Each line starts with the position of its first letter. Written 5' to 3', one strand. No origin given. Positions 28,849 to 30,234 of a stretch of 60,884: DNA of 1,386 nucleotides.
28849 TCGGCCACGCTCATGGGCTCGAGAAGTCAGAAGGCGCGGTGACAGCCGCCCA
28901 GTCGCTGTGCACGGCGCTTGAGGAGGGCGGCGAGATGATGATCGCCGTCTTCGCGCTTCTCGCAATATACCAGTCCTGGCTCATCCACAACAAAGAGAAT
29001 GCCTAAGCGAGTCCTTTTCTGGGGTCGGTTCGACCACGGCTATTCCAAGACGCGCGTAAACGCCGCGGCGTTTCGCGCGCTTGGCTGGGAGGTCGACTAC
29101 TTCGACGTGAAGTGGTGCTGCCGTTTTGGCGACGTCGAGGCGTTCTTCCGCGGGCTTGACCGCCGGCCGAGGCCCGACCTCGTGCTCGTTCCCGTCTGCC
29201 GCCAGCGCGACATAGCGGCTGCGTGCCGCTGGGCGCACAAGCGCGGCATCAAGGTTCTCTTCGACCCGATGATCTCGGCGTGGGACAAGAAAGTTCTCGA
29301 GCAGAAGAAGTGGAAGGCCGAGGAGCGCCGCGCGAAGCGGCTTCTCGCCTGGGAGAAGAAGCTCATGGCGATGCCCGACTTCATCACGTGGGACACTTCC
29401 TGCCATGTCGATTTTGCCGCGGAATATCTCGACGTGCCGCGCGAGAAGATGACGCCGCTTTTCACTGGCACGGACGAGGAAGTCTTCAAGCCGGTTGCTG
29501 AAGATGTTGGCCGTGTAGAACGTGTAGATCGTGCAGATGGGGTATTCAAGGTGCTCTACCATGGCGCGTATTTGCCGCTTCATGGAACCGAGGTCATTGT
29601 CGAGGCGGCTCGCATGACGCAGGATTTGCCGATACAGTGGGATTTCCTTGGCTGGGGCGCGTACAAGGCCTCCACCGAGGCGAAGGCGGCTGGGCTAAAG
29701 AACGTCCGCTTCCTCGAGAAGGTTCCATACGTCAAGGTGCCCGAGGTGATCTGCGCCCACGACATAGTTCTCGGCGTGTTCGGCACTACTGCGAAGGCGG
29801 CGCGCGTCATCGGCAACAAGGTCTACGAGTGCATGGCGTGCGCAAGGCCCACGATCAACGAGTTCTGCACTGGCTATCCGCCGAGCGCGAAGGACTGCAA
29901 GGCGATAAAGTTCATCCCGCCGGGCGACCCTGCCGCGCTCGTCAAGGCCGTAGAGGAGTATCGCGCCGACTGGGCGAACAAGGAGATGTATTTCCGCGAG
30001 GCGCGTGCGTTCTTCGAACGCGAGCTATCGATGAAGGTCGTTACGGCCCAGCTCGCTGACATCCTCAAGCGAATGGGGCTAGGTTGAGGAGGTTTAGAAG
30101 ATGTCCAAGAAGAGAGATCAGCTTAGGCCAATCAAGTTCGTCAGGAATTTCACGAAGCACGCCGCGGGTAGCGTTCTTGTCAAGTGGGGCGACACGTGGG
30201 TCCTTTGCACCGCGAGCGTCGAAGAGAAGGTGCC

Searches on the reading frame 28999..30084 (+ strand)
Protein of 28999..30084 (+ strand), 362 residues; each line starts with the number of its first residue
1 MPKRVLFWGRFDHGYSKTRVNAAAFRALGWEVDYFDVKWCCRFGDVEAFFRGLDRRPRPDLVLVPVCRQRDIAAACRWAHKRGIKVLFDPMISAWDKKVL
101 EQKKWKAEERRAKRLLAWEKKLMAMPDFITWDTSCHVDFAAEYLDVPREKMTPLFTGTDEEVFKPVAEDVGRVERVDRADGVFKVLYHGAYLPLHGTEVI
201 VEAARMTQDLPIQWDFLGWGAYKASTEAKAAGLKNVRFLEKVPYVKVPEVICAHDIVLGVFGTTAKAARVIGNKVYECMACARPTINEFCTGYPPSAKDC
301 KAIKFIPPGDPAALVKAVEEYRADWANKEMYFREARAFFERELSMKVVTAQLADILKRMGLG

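Call 72: search_protein_families(library=pfam, proteins=[window:28999-30084:+], max_evalue=0.001)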
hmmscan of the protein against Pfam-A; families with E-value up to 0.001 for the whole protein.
window:28999-30084:+ (362 aa): 3 families
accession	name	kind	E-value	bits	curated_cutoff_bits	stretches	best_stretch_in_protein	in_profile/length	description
PF13692.12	Glyco_trans_1_4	-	1.2e-09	39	27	1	184-321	3-139/142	Glycosyl transferases group 1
PF13524.12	Glyco_trans_1_2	-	2.3e-06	28.1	25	1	214-352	15-142/144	Glycosyl transferase-like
PF00534.26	Glycos_transf_1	-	4e-06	26.9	26.4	1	180-333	13-166/172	Glycosyl transferases group 1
